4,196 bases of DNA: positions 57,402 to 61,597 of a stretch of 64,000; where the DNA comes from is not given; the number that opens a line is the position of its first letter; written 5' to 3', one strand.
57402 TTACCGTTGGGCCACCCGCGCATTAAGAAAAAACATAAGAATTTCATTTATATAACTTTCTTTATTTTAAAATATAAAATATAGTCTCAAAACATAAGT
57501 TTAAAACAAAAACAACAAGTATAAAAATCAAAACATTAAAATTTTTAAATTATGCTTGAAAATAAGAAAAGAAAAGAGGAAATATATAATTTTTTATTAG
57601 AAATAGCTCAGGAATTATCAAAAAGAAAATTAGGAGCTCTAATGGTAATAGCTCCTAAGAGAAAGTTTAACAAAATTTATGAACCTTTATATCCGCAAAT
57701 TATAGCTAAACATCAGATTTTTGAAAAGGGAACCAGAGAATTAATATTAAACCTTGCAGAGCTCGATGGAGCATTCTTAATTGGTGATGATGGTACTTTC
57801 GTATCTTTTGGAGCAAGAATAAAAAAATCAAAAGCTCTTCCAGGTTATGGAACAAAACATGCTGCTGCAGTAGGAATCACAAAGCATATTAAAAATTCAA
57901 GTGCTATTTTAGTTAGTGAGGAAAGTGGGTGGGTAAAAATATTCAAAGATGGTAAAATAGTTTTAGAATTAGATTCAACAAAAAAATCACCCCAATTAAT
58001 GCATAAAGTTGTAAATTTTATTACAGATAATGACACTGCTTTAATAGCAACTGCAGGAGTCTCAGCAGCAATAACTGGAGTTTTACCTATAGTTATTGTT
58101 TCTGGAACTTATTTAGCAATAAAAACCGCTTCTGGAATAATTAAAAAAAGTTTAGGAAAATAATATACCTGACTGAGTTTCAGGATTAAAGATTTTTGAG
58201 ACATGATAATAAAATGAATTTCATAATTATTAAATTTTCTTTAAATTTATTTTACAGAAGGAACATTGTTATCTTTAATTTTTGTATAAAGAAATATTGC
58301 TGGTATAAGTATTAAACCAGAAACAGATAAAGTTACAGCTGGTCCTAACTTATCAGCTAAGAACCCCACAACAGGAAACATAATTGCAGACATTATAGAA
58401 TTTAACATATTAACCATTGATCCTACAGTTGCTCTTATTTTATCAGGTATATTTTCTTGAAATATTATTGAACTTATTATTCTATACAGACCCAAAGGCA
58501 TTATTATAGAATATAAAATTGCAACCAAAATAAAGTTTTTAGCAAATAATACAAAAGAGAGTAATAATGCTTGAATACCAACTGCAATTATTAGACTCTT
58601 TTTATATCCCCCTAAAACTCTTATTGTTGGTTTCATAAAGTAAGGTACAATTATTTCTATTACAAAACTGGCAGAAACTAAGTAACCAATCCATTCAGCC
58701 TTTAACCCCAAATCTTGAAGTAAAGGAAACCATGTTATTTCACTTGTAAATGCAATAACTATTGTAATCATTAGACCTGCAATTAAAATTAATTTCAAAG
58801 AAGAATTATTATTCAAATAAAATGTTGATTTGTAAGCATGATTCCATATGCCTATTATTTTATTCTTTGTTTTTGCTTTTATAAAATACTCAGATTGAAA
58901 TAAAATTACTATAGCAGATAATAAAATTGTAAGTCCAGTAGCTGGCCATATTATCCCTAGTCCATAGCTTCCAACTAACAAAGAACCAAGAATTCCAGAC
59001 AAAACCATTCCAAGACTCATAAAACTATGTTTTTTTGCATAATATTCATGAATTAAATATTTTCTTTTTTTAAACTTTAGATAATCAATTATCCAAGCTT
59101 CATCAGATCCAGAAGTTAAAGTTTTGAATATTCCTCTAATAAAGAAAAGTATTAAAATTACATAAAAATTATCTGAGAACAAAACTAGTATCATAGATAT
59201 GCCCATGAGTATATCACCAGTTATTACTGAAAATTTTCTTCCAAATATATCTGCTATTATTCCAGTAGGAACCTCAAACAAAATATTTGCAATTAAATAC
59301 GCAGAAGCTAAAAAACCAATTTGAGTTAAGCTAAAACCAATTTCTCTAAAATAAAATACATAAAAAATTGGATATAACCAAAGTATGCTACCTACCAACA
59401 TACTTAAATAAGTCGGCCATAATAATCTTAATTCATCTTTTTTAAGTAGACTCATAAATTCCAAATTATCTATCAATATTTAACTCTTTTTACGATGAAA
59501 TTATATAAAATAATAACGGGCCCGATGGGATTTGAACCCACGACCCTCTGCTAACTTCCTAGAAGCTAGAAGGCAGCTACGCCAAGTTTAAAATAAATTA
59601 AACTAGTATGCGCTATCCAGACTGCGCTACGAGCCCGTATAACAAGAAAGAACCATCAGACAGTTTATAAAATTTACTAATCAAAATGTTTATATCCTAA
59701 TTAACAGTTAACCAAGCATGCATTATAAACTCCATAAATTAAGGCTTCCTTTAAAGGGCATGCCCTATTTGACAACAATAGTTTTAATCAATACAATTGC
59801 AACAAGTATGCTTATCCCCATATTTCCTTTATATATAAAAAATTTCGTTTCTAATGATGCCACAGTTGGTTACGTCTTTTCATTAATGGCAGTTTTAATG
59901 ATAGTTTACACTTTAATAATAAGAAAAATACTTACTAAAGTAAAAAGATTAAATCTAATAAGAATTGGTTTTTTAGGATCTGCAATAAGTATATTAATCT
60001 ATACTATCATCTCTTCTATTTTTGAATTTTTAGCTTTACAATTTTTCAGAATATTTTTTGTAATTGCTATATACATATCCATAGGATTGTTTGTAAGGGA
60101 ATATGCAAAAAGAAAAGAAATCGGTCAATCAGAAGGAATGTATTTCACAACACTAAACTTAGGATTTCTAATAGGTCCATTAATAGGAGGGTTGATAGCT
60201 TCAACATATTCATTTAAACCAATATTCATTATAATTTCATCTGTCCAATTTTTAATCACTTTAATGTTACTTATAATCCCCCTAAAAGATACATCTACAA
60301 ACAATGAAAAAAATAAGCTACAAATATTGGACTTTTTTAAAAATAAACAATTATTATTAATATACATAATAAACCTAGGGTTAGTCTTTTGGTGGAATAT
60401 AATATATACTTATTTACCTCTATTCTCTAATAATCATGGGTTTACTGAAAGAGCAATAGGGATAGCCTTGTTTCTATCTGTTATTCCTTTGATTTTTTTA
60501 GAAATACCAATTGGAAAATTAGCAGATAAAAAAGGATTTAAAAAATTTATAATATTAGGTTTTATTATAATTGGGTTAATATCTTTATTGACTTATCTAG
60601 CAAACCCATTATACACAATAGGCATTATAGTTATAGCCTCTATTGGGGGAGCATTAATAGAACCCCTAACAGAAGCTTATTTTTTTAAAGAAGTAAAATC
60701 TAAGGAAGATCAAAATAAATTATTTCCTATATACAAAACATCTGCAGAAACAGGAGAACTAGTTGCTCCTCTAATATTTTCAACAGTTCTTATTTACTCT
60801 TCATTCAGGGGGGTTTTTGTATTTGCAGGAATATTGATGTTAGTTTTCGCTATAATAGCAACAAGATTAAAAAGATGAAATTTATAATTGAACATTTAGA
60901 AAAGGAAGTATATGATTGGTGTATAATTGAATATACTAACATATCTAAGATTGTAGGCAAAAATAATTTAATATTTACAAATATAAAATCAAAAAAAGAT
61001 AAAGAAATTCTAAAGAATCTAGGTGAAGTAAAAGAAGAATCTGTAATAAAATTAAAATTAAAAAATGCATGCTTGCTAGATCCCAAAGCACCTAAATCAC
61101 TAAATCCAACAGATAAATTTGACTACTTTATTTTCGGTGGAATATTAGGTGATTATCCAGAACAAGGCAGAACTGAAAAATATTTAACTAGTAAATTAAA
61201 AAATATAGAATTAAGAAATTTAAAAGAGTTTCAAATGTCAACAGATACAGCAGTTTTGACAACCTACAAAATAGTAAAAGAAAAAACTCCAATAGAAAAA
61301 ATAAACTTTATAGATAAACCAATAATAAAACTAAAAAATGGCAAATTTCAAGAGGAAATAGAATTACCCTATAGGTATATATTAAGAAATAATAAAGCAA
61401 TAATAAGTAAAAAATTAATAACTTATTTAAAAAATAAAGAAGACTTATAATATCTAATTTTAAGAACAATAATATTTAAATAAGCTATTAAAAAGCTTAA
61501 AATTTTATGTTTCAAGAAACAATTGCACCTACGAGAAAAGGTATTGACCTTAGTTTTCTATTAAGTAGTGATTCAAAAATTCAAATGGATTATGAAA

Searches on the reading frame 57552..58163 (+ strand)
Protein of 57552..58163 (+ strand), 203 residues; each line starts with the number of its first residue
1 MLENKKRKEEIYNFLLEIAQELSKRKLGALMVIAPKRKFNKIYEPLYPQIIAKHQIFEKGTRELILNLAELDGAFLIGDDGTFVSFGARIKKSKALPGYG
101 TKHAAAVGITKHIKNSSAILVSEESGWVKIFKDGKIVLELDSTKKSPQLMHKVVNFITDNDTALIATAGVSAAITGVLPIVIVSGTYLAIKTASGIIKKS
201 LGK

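Call 11: find_encoding_contigs(protein=window:57552-58163:+, flank=10000, max_places=10)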
Protein window:57552-58163:+ (203 aa): 5 contigs read that carry it; 4 places shown.
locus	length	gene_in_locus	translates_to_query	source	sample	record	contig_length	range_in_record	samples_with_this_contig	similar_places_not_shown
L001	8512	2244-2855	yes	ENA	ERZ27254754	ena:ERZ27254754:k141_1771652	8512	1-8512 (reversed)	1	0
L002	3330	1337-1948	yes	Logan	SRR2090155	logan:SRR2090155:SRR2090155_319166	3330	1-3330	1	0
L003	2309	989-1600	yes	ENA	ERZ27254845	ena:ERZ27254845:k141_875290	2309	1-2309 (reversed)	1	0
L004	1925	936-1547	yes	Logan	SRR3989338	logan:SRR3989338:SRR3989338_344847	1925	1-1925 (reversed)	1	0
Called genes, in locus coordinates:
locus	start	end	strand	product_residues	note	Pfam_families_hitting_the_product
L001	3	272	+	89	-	?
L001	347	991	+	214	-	-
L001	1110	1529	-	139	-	PF13470:PIN_3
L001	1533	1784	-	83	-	PF04014:MazE_antitoxin (weak)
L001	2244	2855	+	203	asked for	PF02457:DAC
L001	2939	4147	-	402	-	PF05631:MFS_5 (weak), PF07690:MFS_1, PF12832:MFS_1_like (weak)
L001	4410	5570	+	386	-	PF12832:MFS_1_like (faint), PF05977:MFS_3 (faint), PF07690:MFS_1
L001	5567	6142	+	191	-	PF04252:SFM1-like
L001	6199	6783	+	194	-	-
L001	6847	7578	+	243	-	PF05362:Lon_C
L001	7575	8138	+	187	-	PF02577:BFN_dom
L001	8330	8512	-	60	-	?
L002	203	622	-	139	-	PF13470:PIN_3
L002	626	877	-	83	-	PF04014:MazE_antitoxin (weak)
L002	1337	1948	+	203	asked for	PF02457:DAC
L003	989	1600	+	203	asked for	PF02457:DAC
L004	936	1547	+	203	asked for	PF02457:DAC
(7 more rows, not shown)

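Call 37: find_homologous_proteins(query=window:57552-58163:+, max_evalue=1e-30)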
Query window:57552-58163:+ (203 aa): 103 proteins with E <= 1e-30 among 313 candidates.
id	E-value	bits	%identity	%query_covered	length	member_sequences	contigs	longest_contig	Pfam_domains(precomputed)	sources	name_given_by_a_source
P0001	2.4e-123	427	100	100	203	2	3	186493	PF02457.22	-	-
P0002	2.9e-105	368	84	98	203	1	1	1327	PF02457.22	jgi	jgi:diadenylate cyclase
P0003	2.8e-100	352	82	97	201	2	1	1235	PF02457.22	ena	-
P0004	2.4e-93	329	76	96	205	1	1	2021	PF02457.22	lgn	-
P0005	1.4e-92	327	73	99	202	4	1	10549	PF02457.22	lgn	-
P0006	1.5e-92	326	74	99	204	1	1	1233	PF02457.22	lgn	-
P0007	9.6e-92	324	74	99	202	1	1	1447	PF02457.22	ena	-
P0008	2.2e-91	323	74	99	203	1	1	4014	PF02457.22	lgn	-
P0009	3.2e-91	322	74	99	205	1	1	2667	PF02457.22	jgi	-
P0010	8.9e-91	321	76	99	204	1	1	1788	PF02457.22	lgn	-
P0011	4.1e-90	318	74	99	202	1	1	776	PF02457.22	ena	-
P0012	1.1e-89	317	71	99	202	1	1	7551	PF02457.22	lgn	-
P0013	2.6e-89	316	73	99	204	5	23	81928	PF02457.22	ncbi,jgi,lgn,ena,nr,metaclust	ncbi:diadenylate cyclase [Candidatus Woesearchaeota archaeon]|nr:diadenylate cyclase [Candidatus Woe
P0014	6.3e-89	315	69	95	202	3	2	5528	PF02457.22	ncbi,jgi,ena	-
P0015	6.9e-89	314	73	97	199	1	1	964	PF02457.22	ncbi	-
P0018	5.8e-88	311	70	99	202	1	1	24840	PF02457.22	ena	-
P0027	1.4e-86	307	69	99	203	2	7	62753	PF02457.22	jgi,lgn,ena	-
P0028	1.0e-85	304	68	99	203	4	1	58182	PF02457.22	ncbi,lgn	-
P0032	2.9e-85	303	70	96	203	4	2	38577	PF02457.22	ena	-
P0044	5.0e-80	286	66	99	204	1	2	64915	PF02457.22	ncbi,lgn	-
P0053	2.0e-74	267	63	98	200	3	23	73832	PF02457.22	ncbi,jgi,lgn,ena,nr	ncbi:DNA integrity scanning protein DisA nucleotide-binding domain protein [Candidatus Woesearchaeot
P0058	3.3e-69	250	61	97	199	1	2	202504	PF02457.22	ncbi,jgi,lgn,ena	-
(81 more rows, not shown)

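Call 38: find_encoding_contigs(protein=P0002, flank=1000, max_places=2)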
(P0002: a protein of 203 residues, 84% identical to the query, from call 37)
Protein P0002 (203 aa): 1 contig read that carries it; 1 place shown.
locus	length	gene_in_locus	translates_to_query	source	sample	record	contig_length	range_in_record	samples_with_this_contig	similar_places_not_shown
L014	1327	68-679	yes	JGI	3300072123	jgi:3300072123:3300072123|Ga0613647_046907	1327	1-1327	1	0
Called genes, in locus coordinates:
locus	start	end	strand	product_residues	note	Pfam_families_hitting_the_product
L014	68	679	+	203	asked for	PF02457:DAC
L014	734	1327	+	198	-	?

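Call 39: find_encoding_contigs(protein=P0004, flank=1000, max_places=2)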
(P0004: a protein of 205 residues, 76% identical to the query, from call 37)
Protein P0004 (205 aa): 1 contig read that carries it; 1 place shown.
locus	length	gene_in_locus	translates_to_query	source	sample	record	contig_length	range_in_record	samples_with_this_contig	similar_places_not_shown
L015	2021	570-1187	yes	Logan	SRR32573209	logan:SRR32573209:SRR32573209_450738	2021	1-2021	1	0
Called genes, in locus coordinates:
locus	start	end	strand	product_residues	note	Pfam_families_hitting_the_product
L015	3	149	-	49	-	?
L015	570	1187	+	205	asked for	PF02457:DAC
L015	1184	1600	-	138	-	PF07884:VKOR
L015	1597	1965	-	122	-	-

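Call 40: find_encoding_contigs(protein=P0005, flank=1000, max_places=2)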
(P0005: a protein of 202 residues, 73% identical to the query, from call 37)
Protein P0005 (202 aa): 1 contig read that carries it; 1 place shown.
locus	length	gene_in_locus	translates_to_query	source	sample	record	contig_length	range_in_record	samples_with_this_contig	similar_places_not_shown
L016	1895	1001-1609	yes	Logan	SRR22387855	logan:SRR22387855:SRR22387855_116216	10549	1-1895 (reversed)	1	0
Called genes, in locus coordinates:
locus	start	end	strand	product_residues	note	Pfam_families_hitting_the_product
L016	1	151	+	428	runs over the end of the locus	PF18915:DUF5667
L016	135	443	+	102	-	PF01035:DNA_binding_1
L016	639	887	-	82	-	-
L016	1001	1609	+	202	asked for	PF02457:DAC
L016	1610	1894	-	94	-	?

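Call 41: find_encoding_contigs(protein=P0013, flank=1000, max_places=2)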
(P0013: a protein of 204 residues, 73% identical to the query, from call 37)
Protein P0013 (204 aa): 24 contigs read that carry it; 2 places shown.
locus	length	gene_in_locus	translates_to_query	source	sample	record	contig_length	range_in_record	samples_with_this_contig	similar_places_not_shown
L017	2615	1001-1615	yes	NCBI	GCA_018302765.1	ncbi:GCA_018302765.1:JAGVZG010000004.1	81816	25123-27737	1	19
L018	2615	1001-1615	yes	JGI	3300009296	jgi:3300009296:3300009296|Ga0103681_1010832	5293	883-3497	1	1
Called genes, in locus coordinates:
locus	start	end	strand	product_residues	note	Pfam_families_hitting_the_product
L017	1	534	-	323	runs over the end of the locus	PF03575:Peptidase_S51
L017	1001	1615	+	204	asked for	PF02457:DAC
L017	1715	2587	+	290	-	-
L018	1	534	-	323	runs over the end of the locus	PF03575:Peptidase_S51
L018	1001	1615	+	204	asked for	PF02457:DAC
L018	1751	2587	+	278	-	-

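Call 42: find_encoding_contigs(protein=P0018, flank=1000, max_places=2)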
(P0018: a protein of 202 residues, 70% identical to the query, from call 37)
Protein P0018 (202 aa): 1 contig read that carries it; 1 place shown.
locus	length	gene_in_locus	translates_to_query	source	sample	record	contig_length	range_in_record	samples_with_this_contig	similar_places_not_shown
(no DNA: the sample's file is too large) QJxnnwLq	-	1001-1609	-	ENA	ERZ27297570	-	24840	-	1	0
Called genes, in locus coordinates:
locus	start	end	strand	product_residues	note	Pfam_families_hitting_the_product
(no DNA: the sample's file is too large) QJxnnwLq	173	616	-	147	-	-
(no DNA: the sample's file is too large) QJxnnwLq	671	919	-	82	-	PF16325:Peptidase_U32_C (weak)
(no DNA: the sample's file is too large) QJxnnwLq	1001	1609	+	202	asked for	PF02457:DAC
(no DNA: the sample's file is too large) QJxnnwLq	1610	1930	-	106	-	PF01588:tRNA_bind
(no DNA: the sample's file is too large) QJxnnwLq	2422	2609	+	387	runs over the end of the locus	PF07690:MFS_1, PF12832:MFS_1_like (weak), PF07690:MFS_1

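Call 45: find_encoding_contigs(protein=P0027, flank=1200, max_places=1)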
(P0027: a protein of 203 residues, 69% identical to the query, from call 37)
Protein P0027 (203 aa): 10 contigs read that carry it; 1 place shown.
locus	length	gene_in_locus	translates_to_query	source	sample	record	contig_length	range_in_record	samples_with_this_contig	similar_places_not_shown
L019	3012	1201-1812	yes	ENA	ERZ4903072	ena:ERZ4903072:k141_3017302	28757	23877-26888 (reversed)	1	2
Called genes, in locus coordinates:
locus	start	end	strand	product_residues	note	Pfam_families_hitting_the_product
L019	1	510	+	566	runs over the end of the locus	-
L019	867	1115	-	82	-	-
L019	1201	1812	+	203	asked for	PF02457:DAC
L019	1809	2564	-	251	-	-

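Call 46: find_encoding_contigs(protein=P0028, flank=1200, max_places=1)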
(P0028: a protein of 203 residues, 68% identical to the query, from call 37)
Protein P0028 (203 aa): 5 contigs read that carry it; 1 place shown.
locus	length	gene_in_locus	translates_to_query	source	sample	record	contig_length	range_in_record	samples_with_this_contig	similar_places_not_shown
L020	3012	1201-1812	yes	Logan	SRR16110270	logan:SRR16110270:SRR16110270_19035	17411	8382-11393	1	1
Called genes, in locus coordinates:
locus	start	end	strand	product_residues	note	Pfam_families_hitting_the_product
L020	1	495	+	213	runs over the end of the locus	-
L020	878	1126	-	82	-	-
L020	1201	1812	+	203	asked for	PF02457:DAC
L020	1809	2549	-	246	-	-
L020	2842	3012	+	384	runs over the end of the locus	PF12832:MFS_1_like (weak), PF07690:MFS_1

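Call 47: find_encoding_contigs(protein=P0044, flank=1200, max_places=1)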
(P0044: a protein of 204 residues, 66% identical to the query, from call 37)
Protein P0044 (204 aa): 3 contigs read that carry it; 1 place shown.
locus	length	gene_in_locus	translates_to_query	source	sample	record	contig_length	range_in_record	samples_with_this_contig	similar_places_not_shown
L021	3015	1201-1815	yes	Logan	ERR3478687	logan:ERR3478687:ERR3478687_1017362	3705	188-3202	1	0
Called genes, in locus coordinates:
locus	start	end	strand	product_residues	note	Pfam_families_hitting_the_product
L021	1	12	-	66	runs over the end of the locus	?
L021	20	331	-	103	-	PF01139:RtcB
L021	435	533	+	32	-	PF10127:RlaP (weak)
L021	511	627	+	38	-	-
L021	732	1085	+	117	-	-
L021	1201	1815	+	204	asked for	PF02457:DAC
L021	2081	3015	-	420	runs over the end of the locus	PF13173:AAA_14, PF13401:AAA_22 (weak), PF13635:DUF4143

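Call 48: find_encoding_contigs(protein=P0053, flank=1200, max_places=1)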
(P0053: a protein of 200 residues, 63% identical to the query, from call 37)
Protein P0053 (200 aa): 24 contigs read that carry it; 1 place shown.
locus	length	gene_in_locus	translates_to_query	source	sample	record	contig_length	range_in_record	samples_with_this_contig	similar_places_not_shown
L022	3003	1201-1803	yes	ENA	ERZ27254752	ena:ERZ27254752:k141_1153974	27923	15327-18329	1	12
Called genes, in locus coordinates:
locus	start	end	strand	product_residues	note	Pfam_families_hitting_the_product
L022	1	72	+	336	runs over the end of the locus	PF00579:tRNA-synt_1b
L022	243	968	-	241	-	-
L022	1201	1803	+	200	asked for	PF02457:DAC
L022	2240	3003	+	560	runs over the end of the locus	PF02511:Thy1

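Call 49: find_encoding_contigs(protein=P0058, flank=1200, max_places=1)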
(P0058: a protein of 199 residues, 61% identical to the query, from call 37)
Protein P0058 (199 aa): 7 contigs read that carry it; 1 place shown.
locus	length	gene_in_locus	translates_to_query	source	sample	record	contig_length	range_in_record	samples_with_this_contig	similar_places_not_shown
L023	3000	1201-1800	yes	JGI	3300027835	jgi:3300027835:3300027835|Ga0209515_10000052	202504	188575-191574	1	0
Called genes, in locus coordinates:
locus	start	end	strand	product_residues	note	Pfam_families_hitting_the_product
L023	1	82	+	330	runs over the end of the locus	PF01073:3Beta_HSD, PF01370:Epimerase, PF02719:Polysacc_synt_2, PF04321:RmlD_sub_bind, PF16363:GDP_Man_Dehyd, PF13460:NAD_binding_10, PF07993:NAD_binding_4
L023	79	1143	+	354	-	PF04055:Radical_SAM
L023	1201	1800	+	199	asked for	PF02457:DAC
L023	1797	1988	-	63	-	-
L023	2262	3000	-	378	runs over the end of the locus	PF00368:HMG-CoA_red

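Call 73: find_encoding_contigs(protein=P0032, flank=1200, max_places=3)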
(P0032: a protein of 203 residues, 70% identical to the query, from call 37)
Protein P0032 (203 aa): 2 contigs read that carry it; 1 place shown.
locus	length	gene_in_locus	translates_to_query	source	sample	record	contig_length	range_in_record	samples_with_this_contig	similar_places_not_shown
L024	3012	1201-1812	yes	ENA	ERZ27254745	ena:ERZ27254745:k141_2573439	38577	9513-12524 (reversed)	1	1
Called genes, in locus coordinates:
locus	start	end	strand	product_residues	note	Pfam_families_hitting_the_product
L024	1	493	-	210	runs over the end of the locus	-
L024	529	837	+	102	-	PF01035:DNA_binding_1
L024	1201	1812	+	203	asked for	PF02457:DAC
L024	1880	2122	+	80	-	-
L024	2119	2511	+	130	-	PF01850:PIN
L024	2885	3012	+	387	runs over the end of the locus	PF07690:MFS_1, PF13347:MFS_2 (weak), PF07690:MFS_1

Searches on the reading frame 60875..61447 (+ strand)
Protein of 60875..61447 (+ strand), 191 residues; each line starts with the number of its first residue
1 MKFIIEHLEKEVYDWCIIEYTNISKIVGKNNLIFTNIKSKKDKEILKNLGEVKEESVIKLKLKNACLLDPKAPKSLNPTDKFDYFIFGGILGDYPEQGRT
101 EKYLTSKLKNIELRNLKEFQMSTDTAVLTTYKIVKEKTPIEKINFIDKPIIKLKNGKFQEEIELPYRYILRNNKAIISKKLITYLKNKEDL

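Call 68: search_protein_families(library=pfam, proteins=[window:60875-61447:+], max_evalue=0.001)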
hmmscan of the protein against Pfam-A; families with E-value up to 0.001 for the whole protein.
window:60875-61447:+ (191 aa): 1 family
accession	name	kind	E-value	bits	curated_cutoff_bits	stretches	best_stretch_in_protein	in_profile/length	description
PF04252.18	SFM1-like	-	1.8e-53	181.5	27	1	2-188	1-197/201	Protein arginine N-methyltransferase SFM1-like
